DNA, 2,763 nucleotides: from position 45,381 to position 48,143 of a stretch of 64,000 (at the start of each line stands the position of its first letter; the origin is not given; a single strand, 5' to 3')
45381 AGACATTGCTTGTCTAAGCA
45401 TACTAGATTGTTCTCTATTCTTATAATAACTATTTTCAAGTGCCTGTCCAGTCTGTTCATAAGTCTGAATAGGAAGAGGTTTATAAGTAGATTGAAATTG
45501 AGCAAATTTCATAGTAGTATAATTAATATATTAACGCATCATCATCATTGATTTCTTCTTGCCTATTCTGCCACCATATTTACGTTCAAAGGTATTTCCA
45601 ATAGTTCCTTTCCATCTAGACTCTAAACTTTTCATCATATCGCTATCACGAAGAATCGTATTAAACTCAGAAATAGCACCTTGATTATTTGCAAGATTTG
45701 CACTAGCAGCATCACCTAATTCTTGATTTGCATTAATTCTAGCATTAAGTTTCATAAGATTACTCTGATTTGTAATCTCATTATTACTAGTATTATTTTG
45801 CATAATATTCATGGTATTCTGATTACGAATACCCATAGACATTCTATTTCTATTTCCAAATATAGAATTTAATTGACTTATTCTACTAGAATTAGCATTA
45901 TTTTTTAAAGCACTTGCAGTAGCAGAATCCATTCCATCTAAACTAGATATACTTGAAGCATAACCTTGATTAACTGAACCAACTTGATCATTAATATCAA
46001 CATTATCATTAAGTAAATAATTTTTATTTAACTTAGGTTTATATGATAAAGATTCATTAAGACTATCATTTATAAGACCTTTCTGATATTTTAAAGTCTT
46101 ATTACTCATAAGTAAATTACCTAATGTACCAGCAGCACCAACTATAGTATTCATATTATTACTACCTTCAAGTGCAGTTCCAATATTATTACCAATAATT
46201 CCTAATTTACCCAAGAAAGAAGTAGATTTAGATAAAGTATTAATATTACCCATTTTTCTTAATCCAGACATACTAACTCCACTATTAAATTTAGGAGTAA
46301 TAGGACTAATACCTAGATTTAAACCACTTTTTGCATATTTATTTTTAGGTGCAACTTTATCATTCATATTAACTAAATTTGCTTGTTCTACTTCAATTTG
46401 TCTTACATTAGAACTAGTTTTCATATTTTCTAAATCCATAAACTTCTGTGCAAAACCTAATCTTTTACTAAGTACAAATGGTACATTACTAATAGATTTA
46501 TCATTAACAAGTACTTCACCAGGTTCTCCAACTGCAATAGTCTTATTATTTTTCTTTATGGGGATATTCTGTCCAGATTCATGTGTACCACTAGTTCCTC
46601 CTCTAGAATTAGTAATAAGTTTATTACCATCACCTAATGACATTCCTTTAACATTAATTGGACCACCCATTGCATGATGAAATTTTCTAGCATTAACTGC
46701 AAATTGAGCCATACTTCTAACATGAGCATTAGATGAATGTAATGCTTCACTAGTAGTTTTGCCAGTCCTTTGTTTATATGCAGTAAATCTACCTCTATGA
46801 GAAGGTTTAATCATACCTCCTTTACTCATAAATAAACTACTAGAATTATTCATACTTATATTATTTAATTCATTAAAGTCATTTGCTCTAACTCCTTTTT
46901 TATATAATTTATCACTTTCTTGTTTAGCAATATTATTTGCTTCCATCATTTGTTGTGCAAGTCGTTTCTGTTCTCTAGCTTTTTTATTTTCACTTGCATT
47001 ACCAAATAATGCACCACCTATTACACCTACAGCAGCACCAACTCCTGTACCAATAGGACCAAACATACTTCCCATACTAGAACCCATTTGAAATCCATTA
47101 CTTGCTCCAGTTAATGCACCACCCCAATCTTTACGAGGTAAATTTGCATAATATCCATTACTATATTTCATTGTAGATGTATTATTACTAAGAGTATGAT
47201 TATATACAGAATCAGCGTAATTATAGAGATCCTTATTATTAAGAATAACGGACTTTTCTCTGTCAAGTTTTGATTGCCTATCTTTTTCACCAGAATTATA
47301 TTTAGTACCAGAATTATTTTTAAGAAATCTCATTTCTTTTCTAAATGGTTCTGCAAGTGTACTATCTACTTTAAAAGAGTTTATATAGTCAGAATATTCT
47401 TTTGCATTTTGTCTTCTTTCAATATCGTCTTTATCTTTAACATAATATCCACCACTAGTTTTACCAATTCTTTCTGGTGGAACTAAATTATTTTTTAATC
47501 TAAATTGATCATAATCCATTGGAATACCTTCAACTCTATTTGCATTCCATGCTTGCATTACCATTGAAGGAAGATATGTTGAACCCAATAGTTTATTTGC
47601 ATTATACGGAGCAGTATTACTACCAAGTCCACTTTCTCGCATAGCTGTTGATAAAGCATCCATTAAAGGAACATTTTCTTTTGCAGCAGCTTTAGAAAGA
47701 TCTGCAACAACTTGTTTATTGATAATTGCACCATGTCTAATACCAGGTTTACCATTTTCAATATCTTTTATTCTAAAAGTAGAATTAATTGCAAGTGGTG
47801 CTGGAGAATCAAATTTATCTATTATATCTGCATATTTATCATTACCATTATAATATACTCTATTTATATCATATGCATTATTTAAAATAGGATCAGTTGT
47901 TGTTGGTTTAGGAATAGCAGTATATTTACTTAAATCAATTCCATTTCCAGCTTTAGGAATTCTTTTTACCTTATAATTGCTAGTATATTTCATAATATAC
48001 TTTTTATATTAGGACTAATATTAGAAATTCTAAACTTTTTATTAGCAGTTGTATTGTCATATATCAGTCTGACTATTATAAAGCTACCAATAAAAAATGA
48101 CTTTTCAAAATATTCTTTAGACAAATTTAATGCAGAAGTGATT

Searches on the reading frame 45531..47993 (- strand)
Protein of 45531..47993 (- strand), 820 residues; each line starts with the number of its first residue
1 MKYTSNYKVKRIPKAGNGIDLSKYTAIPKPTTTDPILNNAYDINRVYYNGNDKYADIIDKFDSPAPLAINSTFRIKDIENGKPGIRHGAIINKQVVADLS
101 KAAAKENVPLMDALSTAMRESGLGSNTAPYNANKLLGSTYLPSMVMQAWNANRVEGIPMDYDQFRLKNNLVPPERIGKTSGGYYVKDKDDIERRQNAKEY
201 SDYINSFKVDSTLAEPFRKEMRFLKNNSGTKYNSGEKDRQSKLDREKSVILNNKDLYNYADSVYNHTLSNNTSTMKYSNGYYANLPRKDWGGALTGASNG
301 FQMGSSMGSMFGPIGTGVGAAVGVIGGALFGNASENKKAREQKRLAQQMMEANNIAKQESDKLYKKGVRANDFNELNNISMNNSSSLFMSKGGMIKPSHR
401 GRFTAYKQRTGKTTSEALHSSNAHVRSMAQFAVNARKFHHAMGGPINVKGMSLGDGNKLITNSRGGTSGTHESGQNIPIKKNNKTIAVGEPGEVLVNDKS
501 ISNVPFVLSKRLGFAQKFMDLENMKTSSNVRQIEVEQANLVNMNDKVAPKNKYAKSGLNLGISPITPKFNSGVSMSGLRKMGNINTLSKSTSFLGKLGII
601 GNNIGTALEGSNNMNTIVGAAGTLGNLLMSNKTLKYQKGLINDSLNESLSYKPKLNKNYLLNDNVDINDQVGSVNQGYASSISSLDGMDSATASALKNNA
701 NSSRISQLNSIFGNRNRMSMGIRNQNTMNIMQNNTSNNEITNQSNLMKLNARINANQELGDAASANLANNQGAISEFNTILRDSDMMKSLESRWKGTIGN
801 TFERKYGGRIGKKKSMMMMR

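Call 7: search_protein_families(library=phrogs, proteins=[window:45531-47993:-], max_evalue=0.001)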
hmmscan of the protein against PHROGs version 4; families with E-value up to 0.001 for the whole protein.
window:45531-47993:- (820 aa): 0 families

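Call 8: search_protein_families(library=pfam, proteins=[window:45531-47993:-], max_evalue=0.01)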
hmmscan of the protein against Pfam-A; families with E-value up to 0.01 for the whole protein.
window:45531-47993:- (820 aa): 2 families
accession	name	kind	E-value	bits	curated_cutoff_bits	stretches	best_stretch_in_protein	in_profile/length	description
PF13488.11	Gly-zipper_Omp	-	0.0081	16.5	25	1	291-337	1-45/46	Glycine zipper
PF17476.7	Binary_toxB_3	-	0.0088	16.7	28.4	0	185-239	16-70/102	Clostridial binary toxin B/anthrax toxin PA domain 3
